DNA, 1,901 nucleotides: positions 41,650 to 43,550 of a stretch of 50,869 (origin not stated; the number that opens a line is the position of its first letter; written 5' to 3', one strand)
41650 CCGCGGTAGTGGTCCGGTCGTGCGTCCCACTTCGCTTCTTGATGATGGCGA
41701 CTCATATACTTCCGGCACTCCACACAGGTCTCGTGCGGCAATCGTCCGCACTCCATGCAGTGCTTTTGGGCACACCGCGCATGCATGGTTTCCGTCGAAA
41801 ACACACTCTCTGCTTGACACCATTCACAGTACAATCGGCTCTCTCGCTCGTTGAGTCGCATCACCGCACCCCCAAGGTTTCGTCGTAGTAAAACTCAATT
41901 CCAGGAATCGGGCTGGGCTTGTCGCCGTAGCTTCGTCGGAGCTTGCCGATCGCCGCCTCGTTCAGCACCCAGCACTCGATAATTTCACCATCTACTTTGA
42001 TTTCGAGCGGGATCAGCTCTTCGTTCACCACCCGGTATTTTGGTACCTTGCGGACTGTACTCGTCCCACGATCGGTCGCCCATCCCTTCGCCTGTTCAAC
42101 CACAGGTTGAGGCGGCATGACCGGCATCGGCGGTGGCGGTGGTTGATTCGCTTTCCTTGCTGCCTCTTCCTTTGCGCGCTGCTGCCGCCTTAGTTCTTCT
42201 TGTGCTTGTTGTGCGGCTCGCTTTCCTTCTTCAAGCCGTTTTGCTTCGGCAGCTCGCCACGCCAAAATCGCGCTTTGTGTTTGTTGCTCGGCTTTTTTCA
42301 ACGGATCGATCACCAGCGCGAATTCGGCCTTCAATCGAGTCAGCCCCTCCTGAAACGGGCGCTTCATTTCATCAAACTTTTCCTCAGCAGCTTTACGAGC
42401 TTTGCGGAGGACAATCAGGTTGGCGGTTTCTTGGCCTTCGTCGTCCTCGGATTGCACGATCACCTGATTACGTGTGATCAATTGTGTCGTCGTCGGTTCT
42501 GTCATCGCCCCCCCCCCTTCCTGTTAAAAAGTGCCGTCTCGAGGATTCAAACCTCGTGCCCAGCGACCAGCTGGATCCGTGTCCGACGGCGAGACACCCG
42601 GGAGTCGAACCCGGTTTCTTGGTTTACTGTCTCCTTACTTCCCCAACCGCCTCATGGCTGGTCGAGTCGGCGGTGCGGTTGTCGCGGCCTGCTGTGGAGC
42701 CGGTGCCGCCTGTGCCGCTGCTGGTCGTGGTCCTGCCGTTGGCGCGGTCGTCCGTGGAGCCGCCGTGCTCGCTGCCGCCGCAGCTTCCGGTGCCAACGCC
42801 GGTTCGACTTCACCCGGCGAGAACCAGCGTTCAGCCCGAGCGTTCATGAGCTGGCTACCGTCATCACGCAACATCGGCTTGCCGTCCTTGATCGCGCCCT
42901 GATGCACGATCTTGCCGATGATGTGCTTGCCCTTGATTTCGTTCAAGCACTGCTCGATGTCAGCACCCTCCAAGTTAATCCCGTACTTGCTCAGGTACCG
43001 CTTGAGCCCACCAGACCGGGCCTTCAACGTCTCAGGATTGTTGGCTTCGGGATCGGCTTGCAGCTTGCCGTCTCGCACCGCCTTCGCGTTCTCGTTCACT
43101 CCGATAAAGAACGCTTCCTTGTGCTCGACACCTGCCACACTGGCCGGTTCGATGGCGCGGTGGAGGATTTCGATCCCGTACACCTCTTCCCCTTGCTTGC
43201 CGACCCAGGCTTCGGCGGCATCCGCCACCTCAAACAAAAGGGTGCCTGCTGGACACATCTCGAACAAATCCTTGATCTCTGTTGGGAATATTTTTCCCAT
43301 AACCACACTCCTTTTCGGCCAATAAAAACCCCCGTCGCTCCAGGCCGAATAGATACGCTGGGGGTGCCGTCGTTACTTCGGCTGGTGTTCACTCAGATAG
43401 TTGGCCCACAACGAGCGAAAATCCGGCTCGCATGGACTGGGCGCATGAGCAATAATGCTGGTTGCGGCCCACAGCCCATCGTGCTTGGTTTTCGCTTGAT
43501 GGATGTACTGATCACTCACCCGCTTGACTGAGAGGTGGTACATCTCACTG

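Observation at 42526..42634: Two tandem tRNA-like minihelices in an intergenic gap of the replication arm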

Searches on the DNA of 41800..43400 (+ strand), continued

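Call 72: search_with_rna_model(model_id=R1, sources=[L198, L199, L200], max_evalue=1, filters=off, show_alignments=3)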
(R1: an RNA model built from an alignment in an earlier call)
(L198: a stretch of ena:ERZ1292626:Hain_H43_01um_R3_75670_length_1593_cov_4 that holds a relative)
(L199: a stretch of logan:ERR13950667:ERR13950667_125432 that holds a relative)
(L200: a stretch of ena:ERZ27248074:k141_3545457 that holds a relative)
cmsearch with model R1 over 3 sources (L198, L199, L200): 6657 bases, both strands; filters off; matches with E-value up to 1: 3.
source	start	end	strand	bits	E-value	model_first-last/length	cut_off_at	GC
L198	576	617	+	8.3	0.4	1-92/92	no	0.48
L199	85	168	-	7.9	0.49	1-92/92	no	0.48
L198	1128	1219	+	7.7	0.55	1-92/92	no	0.53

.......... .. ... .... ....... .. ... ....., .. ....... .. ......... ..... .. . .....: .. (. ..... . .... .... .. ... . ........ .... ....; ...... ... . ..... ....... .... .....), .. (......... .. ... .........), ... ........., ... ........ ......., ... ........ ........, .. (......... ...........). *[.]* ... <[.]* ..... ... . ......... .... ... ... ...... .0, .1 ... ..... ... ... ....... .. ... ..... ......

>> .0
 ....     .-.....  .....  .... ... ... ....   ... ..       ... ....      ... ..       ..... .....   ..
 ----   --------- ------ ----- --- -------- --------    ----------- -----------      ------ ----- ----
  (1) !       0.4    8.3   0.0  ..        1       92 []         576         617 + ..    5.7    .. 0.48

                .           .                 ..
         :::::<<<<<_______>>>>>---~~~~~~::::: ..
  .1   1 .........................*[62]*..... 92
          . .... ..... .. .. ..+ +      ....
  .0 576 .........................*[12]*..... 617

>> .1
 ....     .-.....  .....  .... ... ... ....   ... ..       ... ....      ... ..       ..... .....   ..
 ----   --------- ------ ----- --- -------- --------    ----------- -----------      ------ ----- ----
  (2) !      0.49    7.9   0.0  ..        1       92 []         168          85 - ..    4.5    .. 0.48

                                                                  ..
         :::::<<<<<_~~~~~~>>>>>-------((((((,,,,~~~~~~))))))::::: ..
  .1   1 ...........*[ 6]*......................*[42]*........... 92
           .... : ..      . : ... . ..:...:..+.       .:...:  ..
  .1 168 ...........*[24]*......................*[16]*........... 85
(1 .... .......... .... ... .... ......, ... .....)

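Call 76: search_with_rna_model(model_id=R1, sources=[window, L008, L002, L077, L127, L111, L186], max_evalue=0.000001, make_alignment=true, show_alignments=7)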
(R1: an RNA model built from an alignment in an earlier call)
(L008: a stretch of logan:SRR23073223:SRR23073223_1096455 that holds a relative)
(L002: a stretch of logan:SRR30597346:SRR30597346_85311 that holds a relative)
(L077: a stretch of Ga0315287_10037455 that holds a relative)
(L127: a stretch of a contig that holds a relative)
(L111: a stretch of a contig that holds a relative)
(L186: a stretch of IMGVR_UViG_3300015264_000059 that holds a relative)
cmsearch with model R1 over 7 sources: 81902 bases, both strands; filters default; matches with E-value up to 0.000001: 7.
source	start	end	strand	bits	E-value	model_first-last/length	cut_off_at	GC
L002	3689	3780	+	106.4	8.8e-22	1-92/92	no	0.6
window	42528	42619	-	106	1.1e-21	1-92/92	no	0.62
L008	1180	1271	+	104.7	2.2e-21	1-92/92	no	0.63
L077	2019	2109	-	99.5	3e-20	1-92/92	no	0.55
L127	531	622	+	92.5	1.1e-18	1-92/92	no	0.57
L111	463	556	+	72.7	2.6e-14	1-92/92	no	0.64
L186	4068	4158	+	71.6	4.6e-14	1-92/92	no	0.59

Alignment A2: 7 matches aligned to the model, 95 columns, each read 5' to 3' on its own strand. Consensus structure (alignment columns), stored with it:
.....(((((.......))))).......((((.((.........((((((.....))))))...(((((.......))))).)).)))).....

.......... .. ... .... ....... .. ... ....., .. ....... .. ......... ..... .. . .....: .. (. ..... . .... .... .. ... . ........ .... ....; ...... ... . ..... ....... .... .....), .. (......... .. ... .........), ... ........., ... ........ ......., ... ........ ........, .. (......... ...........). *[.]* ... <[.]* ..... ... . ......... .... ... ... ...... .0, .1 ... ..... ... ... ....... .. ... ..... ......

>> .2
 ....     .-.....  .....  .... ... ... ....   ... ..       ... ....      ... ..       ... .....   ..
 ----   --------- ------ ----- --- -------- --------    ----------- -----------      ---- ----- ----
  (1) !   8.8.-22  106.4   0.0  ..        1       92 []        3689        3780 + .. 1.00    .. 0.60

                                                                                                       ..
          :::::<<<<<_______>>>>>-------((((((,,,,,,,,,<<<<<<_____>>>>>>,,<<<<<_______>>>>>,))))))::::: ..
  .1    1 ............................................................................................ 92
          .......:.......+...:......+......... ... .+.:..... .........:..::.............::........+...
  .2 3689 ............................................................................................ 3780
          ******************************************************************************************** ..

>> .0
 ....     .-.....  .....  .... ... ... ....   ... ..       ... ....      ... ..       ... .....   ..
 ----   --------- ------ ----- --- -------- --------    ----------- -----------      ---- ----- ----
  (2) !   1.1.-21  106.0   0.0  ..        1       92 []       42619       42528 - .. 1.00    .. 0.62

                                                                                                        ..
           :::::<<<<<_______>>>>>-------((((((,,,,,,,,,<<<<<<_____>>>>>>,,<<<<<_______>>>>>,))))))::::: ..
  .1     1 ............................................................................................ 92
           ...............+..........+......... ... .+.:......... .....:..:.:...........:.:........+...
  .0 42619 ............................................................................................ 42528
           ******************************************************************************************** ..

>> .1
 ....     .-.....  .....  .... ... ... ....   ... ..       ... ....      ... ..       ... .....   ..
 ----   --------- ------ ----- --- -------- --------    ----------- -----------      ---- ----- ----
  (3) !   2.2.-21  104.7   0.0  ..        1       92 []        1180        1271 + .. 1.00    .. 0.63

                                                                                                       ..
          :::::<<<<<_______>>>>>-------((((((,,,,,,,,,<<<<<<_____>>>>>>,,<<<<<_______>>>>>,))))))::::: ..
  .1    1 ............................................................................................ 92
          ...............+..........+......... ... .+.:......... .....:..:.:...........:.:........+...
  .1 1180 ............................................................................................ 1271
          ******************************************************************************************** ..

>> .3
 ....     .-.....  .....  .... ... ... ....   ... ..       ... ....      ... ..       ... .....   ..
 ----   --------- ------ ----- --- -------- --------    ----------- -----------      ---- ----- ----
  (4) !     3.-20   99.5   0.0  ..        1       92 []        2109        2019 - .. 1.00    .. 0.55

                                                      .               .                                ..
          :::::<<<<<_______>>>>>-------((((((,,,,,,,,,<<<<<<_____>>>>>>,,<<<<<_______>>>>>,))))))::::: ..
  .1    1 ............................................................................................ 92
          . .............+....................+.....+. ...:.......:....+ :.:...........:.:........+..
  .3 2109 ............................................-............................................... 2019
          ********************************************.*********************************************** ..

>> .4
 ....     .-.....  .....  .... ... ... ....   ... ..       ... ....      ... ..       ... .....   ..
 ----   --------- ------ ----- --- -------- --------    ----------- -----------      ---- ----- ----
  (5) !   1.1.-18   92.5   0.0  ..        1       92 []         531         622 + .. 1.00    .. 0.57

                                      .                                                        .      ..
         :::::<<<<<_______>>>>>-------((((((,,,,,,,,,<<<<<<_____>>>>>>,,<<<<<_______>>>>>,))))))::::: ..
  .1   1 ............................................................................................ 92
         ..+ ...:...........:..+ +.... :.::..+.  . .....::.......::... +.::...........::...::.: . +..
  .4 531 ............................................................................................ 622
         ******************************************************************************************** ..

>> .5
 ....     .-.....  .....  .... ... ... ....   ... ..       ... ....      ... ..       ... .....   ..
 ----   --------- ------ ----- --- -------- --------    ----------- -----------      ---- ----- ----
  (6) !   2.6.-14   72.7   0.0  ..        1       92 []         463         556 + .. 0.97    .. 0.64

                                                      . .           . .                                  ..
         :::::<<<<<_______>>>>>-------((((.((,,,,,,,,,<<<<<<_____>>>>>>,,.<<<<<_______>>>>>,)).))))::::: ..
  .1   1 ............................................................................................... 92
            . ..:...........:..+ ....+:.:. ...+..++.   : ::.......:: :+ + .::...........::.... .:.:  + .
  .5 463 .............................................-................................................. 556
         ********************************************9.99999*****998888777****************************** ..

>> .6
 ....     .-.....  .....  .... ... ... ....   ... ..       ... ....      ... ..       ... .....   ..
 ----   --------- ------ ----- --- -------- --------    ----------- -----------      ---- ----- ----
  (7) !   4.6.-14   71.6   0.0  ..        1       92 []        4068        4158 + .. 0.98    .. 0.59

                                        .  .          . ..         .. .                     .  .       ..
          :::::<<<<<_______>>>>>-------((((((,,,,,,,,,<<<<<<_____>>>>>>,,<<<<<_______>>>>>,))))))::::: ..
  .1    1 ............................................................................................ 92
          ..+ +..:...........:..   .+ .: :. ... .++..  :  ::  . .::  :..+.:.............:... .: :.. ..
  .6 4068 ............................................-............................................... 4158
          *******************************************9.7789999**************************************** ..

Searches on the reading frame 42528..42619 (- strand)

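Call 59: search_protein_families(library=phrogs, proteins=[L127:47-382:+, L127:917-1114:+, L127:1129-1539:+, L127:1746-2168:+, L111:263-457:+, L111:579-737:+, L111:741-1016:+], max_evalue=0.01)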
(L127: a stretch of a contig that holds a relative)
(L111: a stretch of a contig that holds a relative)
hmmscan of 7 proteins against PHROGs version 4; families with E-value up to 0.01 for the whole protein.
L127:47-382:+ (111 aa): 0 families

L127:917-1114:+ (65 aa): 0 families

L127:1129-1539:+ (136 aa): 0 families

L127:1746-2168:+ (140 aa): 0 families

L111:263-457:+ (64 aa): 0 families

L111:579-737:+ (52 aa): 0 families

L111:741-1016:+ (91 aa): 0 families
